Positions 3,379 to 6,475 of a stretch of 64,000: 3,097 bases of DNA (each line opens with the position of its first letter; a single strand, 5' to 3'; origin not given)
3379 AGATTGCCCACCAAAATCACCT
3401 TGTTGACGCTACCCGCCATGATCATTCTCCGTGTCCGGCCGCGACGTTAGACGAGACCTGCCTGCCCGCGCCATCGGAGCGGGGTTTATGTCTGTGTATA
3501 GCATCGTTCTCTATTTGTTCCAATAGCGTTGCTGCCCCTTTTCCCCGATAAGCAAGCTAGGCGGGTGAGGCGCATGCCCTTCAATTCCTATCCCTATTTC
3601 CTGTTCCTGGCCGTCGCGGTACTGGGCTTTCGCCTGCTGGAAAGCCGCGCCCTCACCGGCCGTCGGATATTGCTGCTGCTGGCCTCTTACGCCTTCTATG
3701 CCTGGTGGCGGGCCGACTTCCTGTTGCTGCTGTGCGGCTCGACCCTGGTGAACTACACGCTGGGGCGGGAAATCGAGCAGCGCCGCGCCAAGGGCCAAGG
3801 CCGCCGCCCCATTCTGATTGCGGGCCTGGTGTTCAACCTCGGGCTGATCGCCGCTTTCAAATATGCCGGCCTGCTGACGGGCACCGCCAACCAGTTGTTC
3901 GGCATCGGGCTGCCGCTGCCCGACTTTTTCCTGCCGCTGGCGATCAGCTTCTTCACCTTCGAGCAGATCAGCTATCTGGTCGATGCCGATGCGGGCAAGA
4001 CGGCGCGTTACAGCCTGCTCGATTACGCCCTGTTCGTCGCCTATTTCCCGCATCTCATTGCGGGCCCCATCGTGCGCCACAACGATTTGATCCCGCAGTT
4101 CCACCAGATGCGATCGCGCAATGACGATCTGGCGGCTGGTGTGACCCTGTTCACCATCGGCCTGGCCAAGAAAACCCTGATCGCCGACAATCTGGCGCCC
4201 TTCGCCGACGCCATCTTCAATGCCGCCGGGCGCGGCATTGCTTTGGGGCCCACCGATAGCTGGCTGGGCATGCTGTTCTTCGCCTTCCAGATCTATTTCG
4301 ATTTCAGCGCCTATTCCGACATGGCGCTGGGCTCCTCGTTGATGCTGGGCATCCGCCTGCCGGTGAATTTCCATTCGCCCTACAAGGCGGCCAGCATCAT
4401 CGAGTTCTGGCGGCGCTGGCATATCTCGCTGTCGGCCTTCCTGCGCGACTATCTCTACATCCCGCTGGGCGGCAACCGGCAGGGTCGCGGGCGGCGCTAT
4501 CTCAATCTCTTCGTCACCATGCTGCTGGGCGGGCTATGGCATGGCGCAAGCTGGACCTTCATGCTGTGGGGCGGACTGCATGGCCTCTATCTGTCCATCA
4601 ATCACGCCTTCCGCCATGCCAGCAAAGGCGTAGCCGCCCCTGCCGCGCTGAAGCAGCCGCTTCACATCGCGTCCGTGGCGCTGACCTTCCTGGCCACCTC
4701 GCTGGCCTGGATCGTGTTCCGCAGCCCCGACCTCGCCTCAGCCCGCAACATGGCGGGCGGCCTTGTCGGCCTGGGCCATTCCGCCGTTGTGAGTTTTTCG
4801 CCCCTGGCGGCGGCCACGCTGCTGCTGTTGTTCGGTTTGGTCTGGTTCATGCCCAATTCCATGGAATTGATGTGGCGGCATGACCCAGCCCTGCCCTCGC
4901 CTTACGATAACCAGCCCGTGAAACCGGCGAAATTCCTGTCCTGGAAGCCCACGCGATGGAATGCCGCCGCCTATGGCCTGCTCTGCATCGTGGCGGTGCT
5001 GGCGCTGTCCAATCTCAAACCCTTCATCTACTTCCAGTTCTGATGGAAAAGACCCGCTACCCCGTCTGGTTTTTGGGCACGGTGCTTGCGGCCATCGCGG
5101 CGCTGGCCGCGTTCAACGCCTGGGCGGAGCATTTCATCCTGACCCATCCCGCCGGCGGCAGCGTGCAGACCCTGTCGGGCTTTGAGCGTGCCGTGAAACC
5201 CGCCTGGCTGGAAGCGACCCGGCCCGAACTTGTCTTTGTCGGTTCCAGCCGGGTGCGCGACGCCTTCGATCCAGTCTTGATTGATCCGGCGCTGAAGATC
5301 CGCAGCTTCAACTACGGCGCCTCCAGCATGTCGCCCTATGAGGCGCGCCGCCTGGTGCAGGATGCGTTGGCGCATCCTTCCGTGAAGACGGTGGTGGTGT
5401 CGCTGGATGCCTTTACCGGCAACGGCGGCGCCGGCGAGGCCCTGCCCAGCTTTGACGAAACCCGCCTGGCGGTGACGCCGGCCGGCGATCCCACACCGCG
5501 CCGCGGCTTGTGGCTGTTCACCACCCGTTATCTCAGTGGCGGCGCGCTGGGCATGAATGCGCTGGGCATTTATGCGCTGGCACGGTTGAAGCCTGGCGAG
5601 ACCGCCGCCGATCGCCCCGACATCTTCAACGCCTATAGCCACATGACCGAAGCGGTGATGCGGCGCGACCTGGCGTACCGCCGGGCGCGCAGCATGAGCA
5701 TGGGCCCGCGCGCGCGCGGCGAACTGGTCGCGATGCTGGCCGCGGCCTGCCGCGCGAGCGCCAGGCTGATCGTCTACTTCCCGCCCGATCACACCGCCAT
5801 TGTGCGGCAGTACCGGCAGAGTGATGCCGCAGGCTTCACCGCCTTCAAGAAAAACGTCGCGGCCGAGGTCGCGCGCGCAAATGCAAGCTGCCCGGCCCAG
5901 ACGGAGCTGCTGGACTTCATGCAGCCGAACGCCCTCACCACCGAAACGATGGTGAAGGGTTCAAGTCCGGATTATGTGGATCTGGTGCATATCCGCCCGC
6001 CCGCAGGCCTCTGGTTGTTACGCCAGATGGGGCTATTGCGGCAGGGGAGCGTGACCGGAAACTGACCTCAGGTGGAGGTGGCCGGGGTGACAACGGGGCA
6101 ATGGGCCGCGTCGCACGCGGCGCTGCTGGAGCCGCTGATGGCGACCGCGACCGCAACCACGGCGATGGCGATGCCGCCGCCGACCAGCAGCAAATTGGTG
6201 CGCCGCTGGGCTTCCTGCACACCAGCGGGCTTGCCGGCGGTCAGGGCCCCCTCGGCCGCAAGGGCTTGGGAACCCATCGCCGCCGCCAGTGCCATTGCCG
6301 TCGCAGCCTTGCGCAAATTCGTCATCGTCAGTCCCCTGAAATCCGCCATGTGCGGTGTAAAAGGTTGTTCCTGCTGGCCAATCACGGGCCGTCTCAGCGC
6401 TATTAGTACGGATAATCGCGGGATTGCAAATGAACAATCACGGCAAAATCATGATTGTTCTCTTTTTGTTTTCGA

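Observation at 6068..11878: Paralogous family of small procoat/pilin-like peptides with a conserved GKPAGV motif (6068-6325 and 11612-11878)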

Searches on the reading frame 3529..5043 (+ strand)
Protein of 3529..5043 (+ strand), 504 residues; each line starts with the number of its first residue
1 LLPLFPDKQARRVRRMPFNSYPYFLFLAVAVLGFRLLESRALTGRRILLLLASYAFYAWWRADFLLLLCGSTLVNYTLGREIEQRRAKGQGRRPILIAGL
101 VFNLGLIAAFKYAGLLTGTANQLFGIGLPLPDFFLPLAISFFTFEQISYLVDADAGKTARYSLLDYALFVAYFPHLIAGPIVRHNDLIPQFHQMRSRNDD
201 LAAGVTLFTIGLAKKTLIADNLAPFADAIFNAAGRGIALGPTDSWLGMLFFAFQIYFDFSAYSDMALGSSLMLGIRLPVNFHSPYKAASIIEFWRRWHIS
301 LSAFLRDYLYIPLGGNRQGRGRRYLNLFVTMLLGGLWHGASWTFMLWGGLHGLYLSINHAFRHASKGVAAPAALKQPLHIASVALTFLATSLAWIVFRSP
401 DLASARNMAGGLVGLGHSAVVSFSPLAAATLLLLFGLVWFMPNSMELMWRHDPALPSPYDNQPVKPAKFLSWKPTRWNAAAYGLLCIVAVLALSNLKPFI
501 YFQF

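Call 43: search_protein_families(library=pfam, proteins=[window:3529-5043:+], max_evalue=0.001)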
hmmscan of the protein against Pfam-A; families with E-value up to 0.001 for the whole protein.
window:3529-5043:+ (504 aa): 2 families
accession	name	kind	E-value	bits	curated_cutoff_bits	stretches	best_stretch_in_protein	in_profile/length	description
PF03062.24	MBOAT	-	1.5e-36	126.8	27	1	153-370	71-306/337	MBOAT, membrane-bound O-acyltransferase family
PF13813.11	MBOAT_2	-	1.5e-05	25.7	25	1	278-341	2-67/85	Membrane bound O-acyl transferase family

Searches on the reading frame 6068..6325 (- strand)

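Call 4: search_protein_families(library=pfam, proteins=[window:6068-6325:-], max_evalue=10)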
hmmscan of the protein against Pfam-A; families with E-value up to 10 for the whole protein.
window:6068-6325:- (85 aa): 4 families
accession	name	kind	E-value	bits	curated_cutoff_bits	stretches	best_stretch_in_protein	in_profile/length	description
PF03928.20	HbpS-like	-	0.0029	18.1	25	1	5-70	54-117/128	Haem degrading protein HbpS-like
PF10814.13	CwsA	-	0.033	14.9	26.7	1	8-69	50-117/134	Cell wall synthesis protein CwsA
PF15677.10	CEND1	-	0.09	13.7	27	1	20-63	94-136/143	Cell cycle exit and neuronal differentiation protein 1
PF16940.10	Tic110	-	5.1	5.9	27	1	1-74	1-71/574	Chloroplast envelope transporter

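Call 5: search_protein_families(library=ncbifam, proteins=[window:6068-6325:-], max_evalue=10)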
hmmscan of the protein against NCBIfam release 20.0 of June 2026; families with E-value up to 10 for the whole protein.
window:6068-6325:- (85 aa): 2 families
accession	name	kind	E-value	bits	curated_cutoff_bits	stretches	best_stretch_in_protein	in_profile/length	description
NF009730.0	PRK13254.1-4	equivalog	0.13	12.2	310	1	29-62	14-47/165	cytochrome c maturation protein CcmE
NF033461.1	glycerol3P_ox_1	equivalog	0.19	9.9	840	1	40-70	16-46/607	type 1 glycerol-3-phosphate oxidase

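Call 88: search_protein_families(library=phrogs, proteins=[window:6068-6325:-], max_evalue=0.01)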
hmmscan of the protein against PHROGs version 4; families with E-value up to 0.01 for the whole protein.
window:6068-6325:- (85 aa): 0 families
